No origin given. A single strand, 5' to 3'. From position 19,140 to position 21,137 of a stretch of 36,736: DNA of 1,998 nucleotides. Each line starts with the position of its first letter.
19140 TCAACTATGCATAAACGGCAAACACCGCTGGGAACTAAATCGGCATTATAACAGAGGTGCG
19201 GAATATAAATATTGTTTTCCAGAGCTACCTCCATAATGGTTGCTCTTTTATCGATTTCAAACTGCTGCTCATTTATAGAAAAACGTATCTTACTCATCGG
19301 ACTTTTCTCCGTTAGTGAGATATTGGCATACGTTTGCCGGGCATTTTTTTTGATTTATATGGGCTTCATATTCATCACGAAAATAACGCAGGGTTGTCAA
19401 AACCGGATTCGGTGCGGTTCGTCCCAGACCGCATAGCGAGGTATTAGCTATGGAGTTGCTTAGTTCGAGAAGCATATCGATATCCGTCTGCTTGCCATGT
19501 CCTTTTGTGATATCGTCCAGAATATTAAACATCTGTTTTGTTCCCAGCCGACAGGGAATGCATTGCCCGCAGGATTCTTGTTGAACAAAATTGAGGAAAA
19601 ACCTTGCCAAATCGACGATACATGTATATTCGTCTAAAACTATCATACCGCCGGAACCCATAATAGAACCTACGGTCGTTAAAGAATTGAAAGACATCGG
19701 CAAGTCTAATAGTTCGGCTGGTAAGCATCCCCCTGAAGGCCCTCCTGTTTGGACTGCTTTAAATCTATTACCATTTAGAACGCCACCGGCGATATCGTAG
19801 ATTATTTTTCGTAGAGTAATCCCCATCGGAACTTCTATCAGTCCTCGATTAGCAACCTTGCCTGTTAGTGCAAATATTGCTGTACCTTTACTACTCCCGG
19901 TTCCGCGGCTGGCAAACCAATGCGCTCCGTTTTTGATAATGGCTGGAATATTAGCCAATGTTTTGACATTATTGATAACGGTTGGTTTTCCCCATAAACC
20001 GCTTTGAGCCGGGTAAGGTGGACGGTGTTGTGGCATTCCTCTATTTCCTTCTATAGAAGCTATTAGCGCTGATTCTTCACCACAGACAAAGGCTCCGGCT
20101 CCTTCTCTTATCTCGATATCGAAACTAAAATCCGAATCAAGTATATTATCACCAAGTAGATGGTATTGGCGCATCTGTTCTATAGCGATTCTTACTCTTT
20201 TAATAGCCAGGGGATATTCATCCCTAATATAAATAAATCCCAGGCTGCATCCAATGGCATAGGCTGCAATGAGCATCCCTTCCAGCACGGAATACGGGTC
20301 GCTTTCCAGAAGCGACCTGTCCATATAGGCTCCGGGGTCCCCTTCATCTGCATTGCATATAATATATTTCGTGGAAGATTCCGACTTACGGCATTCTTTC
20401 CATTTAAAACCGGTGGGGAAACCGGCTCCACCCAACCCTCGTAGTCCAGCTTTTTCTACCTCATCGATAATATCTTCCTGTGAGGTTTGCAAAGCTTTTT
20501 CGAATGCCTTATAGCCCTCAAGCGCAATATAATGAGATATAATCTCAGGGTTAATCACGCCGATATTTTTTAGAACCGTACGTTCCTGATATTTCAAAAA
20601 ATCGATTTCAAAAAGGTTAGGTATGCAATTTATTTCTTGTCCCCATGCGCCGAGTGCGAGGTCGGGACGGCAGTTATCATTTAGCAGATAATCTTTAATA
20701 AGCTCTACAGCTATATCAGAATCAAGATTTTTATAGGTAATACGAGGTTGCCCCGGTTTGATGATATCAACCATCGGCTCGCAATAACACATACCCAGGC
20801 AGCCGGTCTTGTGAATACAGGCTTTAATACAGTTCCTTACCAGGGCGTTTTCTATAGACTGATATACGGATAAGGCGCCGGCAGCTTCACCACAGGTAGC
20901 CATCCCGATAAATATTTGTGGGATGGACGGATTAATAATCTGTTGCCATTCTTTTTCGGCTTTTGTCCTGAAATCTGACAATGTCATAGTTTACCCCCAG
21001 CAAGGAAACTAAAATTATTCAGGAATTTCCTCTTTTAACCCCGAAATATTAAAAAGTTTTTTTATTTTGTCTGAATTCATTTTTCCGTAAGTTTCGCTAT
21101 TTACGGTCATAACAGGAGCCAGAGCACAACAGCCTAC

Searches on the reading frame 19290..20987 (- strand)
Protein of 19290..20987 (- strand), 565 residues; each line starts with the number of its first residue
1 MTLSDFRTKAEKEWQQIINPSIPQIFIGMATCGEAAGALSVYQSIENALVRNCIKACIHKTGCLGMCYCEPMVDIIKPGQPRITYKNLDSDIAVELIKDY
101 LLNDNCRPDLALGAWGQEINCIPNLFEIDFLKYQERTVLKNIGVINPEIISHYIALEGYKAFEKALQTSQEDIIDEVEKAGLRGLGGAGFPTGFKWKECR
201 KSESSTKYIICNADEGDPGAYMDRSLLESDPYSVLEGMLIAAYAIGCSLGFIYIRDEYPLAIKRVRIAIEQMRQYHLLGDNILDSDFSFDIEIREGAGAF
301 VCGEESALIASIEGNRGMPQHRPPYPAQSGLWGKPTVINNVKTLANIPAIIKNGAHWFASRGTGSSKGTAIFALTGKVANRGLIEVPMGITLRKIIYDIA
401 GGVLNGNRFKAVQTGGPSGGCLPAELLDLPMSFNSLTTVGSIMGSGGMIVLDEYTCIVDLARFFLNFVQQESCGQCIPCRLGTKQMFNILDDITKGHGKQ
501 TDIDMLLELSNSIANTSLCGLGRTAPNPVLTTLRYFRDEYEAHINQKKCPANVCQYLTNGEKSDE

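Call 6: search_protein_families(library=ncbifam, proteins=[window:19290-20987:-], max_evalue=0.01)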
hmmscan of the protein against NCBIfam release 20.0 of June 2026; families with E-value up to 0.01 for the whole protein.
window:19290-20987:- (565 aa): 7 families
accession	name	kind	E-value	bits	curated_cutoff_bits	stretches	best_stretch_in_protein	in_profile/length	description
TIGR01959.1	nuoF_fam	equivalog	3.6e-145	483.5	558.65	1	141-544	5-410/410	NADH-quinone oxidoreductase subunit NuoF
NF010120.0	PRK13596.1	equivalog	5.6e-116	387.6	389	1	141-549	11-422/433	NADH-quinone oxidoreductase subunit NuoF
NF008436.0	PRK11278.1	equivalog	4.7e-115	385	749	1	147-551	24-433/448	NADH-quinone oxidoreductase subunit NuoF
TIGR01945.1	rnfC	subfamily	2.6e-15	55.9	245.95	1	160-272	111-221/435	RnfABCDGE type electron transport complex subunit C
NF003454.1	PRK05035.1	equivalog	4.2e-15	55.2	345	1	162-398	115-316/556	electron transport complex subunit RsxC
TIGR04481.1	PR_assoc_PrdC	equivalog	6.3e-14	51.6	490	1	168-420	71-286/425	proline reductase-associated electron transfer protein PrdC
NF041613.1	fdxn_Azotob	equivalog_domain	0.005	17.1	195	0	31-105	23-95/107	2Fe-2S ferredoxin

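Call 77: search_protein_families(library=pfam, proteins=[window:19290-20987:-], max_evalue=0.00001)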
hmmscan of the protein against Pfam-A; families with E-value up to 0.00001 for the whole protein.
window:19290-20987:- (565 aa): 2 families
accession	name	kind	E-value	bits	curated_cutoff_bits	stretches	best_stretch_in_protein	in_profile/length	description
PF01512.22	Complex1_51K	-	1.3e-47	161.9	31.2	1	177-348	1-149/150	Nuo51 FMN-binding domain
PF10589.14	NADH_4Fe-4S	-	1.9e-34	117.9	23.5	1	459-543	1-85/85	NADH-ubiquinone oxidoreductase-F iron-sulfur binding region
